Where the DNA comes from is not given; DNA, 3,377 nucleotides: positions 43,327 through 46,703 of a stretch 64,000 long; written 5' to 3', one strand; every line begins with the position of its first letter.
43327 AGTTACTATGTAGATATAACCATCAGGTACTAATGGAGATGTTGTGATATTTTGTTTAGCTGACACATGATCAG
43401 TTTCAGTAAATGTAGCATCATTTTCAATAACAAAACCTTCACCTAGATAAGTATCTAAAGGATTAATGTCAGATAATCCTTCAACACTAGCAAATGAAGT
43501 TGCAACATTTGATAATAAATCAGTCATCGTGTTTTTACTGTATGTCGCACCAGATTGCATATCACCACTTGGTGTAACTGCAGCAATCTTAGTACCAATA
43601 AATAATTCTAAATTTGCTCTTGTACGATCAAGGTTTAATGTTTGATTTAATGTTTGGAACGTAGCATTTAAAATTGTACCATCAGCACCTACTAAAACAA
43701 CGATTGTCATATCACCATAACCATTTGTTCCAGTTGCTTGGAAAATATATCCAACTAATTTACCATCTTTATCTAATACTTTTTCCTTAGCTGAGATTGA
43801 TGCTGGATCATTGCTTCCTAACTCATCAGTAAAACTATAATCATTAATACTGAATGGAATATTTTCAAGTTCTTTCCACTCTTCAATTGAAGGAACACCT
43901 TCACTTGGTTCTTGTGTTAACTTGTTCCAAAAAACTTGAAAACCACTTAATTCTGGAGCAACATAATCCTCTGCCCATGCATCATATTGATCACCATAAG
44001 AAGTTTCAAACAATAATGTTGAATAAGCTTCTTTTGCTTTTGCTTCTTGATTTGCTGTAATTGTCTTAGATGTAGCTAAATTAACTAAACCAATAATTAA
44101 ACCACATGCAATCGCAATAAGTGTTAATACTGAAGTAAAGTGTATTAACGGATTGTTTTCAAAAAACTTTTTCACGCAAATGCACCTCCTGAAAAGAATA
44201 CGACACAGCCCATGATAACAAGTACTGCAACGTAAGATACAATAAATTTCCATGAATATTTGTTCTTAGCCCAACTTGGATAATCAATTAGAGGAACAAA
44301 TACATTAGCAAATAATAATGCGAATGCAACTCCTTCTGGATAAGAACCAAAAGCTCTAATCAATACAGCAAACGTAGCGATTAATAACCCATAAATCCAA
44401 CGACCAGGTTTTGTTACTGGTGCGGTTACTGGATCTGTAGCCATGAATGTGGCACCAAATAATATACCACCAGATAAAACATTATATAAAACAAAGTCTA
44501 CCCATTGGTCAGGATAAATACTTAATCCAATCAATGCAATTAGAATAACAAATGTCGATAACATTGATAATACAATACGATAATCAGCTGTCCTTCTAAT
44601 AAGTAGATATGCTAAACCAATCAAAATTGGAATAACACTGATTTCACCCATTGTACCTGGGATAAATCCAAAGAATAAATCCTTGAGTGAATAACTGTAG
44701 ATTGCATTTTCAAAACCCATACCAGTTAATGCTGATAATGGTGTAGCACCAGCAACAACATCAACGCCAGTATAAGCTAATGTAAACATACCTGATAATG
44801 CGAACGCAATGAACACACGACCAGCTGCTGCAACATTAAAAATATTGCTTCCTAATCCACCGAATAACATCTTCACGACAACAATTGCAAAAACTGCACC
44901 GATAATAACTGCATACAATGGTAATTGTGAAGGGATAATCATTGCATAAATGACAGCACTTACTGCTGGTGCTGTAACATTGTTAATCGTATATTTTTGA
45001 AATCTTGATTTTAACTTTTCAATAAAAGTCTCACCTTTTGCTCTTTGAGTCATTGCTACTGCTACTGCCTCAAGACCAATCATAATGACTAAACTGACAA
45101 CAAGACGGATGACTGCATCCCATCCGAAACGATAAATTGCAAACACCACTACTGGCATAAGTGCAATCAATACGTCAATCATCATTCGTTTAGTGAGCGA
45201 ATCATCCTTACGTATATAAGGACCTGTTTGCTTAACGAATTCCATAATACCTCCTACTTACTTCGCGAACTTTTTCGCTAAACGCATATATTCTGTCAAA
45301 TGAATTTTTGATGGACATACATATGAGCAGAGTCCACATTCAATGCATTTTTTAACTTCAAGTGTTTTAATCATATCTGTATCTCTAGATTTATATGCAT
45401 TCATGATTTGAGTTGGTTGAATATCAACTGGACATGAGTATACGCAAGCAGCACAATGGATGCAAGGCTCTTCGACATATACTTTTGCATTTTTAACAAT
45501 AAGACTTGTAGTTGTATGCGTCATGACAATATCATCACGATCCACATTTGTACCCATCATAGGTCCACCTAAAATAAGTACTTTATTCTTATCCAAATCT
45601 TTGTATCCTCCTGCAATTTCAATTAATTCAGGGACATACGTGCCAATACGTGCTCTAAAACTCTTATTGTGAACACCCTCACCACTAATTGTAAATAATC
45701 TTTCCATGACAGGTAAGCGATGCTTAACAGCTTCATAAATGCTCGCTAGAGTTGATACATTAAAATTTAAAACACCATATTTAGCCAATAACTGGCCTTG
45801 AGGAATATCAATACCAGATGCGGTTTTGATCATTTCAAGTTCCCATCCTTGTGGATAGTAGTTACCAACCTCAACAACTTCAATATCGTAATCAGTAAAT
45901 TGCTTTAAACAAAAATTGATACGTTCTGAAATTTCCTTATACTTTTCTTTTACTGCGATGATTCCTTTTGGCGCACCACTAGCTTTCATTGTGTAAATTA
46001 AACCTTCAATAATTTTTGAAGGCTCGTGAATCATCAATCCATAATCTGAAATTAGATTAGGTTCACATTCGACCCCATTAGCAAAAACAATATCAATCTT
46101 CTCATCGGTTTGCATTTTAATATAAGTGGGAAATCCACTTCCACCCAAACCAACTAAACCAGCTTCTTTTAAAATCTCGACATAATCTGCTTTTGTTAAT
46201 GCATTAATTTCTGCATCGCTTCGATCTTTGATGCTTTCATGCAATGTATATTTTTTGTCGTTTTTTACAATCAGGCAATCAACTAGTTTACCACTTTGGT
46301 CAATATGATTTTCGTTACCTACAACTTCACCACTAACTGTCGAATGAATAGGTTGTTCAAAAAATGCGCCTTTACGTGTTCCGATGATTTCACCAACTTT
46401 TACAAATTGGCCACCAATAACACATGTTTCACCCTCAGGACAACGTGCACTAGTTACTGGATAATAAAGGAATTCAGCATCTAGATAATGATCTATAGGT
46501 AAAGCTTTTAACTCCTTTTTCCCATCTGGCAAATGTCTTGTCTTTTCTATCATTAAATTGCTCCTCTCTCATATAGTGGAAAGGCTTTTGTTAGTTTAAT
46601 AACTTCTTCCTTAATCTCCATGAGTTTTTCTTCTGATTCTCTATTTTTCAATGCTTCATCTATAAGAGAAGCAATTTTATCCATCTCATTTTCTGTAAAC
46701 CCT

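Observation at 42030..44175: Two tandem RnfG paralogues, each with two FMN-binding modules: four predicted extracytoplasmic flavinylation sites in one rnf operon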

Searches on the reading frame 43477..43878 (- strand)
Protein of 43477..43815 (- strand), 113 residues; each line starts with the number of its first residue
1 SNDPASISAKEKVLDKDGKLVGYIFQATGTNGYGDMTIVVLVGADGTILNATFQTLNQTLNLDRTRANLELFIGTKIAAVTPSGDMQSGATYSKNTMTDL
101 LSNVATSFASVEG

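Call 6: search_protein_families(library=pfam, proteins=[window:43477-43815:-], max_evalue=10)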
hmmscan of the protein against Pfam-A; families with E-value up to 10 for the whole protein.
seq(113 aa): 1 family
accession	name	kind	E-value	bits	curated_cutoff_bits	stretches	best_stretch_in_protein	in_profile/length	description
PF04205.19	FMN_bind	-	0.00062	20.8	22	1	32-104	1-75/77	FMN-binding domain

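Call 45: search_solved_structures(query=A6, max_evalue=10, show_alignments=1)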
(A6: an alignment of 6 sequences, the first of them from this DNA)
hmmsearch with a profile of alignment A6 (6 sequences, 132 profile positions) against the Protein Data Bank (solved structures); distinct sequences matched with E-value up to 10: 2.
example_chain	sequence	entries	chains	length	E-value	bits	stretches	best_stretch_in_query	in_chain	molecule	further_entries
9eri_G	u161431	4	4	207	0.0073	19.3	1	34-80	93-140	Na(+)-translocating ferredoxin:NAD(+) oxidoreductase complex subunit G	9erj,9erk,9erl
4cj2_C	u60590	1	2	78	1.4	11.9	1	30-58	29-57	AFFITIN H4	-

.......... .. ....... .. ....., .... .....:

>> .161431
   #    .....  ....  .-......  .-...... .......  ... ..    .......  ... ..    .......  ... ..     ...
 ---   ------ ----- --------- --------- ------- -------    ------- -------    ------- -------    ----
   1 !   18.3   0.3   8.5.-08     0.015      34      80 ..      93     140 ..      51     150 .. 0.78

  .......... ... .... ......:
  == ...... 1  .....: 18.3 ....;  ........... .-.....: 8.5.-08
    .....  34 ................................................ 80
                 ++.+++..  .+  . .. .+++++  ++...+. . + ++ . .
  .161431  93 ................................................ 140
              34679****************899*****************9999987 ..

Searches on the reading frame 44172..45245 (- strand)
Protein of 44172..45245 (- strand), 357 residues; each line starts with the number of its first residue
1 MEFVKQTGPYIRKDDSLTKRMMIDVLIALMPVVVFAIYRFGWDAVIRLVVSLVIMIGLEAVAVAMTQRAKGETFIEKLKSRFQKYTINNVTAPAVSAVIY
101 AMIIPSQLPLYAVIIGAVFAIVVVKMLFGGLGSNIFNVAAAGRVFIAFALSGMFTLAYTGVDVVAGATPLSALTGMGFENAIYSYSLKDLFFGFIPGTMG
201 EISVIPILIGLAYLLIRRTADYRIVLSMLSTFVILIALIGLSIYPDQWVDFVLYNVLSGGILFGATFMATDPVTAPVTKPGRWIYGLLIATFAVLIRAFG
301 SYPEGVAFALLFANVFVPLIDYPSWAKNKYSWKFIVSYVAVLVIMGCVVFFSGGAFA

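Call 3: search_protein_families(library=pfam, proteins=[window:44172-45245:-], max_evalue=0.01)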
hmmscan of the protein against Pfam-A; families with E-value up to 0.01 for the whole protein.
window:44172-45245:- (357 aa): 1 family
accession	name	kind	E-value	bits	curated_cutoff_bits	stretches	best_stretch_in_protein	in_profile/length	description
PF03116.20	NQR2_RnfD_RnfE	-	1.4e-86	291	27.7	1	6-323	3-289/296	NQR2, RnfD, RnfE family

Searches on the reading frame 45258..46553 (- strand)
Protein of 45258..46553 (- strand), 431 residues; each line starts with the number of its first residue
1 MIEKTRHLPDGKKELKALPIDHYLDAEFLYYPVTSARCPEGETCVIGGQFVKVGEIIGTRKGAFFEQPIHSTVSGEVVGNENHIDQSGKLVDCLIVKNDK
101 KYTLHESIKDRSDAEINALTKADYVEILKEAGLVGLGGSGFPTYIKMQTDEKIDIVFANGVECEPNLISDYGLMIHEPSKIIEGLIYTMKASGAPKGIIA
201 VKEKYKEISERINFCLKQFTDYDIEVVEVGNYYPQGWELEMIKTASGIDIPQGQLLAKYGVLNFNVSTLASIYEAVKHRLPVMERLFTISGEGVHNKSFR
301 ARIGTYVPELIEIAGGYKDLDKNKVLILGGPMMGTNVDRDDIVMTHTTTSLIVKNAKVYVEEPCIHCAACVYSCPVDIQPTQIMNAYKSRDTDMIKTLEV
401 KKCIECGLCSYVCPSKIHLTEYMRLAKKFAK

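Call 3: search_protein_families(library=pfam, proteins=[window:45258-46553:-], max_evalue=0.01)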
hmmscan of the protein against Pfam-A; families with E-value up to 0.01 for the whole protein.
window:45258-46553:- (431 aa): 16 families
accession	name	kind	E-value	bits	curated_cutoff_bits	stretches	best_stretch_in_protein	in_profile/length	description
PF01512.22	Complex1_51K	-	3.3e-37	128.1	31.2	1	129-274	2-150/150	Nuo51 FMN-binding domain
PF13375.12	RnfC_N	-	1.3e-12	48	25.6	1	7-101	8-101/101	RnfC Barrel sandwich hybrid domain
PF13534.11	Fer4_17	-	1.9e-08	35.2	22.2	1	364-417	2-60/61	4Fe-4S dicluster domain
PF13237.11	Fer4_10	-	2.6e-08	34.1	25.5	1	358-414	3-53/53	4Fe-4S dicluster domain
PF12838.12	Fer4_7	-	3.7e-08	34.1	27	1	364-417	2-52/52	4Fe-4S dicluster domain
PF12797.12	Fer4_2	-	8.7e-08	32.1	24.5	2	399-415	6-22/22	4Fe-4S binding domain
PF13183.11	Fer4_8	-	1.9e-07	31.9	27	1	363-417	4-68/68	4Fe-4S dicluster domain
PF00037.32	Fer4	-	5.8e-07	29.5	21.1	2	402-415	7-20/24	4Fe-4S binding domain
PF13187.11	Fer4_9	-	6e-07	29.8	27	1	364-416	2-50/52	4Fe-4S dicluster domain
PF12837.12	Fer4_6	-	1.4e-05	25.3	25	1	359-377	4-22/24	4Fe-4S binding domain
PF12800.12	Fer4_4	-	1.6e-05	25.3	24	1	362-376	2-16/17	4Fe-4S binding domain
PF14697.11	Fer4_21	-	1.8e-05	25.2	35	1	361-415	5-53/59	4Fe-4S dicluster domain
PF10531.15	SLBB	-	2e-05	24.7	27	1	287-335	2-54/55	SLBB domain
PF12798.12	Fer4_3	-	4.3e-05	24.5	27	0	364-378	1-15/15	4Fe-4S binding domain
PF13746.11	Fer4_18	-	0.00032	21.3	27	0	388-424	46-82/114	4Fe-4S dicluster domain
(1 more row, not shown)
